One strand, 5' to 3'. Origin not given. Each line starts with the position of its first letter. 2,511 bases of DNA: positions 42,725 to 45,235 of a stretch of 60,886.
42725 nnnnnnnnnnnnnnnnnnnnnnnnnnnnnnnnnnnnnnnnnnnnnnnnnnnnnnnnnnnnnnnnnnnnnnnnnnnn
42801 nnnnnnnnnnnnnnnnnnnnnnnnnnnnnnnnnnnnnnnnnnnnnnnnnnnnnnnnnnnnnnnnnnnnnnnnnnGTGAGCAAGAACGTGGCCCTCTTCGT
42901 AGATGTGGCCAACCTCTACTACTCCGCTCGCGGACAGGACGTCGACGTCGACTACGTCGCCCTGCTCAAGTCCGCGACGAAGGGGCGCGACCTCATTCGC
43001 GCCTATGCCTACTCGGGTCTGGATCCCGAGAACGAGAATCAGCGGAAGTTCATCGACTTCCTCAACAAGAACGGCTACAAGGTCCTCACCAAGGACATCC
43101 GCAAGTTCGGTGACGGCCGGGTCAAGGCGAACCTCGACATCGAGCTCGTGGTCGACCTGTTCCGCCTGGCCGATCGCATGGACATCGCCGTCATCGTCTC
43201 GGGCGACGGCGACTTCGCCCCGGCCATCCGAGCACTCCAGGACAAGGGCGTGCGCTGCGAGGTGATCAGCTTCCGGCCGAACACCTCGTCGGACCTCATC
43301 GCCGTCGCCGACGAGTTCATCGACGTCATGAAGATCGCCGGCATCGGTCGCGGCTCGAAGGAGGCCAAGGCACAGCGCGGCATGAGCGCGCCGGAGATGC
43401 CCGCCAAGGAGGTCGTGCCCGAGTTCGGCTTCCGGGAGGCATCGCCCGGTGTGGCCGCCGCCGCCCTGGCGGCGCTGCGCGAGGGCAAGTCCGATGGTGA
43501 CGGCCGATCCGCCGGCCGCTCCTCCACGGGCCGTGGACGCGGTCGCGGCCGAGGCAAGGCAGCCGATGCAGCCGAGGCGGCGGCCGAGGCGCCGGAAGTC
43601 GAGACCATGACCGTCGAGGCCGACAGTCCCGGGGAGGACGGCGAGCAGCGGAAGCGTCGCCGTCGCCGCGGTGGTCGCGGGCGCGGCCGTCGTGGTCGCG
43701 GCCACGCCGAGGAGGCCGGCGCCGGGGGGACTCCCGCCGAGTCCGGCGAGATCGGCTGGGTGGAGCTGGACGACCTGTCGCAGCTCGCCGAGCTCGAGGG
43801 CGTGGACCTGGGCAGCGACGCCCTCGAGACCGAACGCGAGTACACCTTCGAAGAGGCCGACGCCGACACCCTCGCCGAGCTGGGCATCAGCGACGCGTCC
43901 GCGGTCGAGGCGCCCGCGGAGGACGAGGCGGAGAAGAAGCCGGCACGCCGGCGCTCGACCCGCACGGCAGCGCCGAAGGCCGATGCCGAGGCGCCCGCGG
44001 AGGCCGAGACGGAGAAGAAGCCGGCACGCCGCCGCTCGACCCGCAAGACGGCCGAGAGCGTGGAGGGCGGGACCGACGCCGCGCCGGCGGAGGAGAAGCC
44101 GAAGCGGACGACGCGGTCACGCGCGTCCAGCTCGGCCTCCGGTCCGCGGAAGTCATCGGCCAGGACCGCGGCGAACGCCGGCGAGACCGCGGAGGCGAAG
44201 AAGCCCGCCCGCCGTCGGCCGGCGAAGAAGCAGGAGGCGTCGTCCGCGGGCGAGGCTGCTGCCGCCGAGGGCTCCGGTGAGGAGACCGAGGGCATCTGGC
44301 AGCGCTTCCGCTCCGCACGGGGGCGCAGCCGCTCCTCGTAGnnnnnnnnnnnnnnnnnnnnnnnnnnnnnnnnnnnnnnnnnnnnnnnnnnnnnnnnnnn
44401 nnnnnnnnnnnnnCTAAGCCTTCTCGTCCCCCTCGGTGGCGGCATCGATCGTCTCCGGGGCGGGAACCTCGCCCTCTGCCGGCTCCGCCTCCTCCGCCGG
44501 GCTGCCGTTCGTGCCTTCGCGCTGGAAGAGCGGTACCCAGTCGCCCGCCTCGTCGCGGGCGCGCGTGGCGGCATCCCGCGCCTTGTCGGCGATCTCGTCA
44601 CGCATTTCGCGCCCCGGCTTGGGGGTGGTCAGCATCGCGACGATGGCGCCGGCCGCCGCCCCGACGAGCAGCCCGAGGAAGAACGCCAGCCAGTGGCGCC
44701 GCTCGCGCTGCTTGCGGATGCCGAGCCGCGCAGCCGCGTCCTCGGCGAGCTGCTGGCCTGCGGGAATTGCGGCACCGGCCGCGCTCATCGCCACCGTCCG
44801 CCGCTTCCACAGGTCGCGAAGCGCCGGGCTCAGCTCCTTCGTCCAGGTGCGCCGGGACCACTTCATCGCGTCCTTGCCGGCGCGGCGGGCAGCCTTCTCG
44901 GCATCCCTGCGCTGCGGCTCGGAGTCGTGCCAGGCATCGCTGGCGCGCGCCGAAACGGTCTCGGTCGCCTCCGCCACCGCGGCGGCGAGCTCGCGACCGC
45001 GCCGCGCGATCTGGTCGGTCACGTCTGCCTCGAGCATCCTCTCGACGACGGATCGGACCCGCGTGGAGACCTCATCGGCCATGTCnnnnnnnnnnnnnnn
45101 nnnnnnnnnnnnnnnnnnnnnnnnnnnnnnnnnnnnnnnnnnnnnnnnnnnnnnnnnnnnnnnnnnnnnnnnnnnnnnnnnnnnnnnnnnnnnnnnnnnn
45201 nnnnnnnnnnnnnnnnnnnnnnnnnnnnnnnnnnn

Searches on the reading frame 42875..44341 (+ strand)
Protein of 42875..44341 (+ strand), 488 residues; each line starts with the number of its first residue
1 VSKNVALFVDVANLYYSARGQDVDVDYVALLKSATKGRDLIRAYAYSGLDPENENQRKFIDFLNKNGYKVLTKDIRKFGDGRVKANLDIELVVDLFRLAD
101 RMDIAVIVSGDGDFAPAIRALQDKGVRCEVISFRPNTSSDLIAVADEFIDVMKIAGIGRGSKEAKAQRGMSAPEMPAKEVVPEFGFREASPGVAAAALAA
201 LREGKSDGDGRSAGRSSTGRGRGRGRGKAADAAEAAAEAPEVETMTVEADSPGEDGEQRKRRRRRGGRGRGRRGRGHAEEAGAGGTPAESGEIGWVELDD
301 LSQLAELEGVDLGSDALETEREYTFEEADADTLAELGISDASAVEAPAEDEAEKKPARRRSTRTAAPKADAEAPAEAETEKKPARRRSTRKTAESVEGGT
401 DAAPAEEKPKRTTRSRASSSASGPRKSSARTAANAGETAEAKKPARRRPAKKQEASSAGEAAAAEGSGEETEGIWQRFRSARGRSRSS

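Call 62: search_protein_families(library=pfam, proteins=[window:42875-44341:+], max_evalue=0.001)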
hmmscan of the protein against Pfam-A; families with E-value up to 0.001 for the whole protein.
window:42875-44341:+ (488 aa): 1 family
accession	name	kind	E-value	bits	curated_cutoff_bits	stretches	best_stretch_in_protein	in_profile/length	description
PF01936.24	NYN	-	1.8e-37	129.5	24.2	1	4-150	1-143/145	NYN domain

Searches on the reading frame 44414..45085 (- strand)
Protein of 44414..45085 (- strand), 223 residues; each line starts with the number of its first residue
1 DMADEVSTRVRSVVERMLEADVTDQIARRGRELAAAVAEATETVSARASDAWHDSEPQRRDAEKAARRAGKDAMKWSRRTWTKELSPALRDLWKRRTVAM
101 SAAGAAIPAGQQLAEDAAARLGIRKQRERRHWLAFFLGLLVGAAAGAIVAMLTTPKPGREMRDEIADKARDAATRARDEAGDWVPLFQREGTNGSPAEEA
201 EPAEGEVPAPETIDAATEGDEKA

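Call 62: search_protein_families(library=pfam, proteins=[window:44414-45085:-], max_evalue=0.001)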
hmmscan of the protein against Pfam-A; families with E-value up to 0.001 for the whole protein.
window:44414-45085:- (223 aa): 1 family
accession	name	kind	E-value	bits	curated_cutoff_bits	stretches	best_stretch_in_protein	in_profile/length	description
PF12732.12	YtxH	-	7.5e-13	49.2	37.5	1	136-183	1-55/71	YtxH-like protein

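Call 82: find_related_loci(query=window:44414-45085:-, collection=metagenome_contigs, flank=1500)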
Query window:44414-45085:- (223 aa) in metagenome_contigs; peptide patterns used: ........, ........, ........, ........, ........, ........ (x = any residue, [..] = any of these).
599 stretches matched a pattern (row limit reached: there are more); 3 encode a relative of the query (tblastn E <= 1e-3); 3 distinct loci.
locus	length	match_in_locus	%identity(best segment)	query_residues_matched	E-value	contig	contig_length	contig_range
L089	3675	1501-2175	64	1-221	1e-78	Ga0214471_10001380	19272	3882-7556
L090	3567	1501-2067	54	3-203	3e-51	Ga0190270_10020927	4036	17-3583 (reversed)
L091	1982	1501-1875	29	30-168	1e-8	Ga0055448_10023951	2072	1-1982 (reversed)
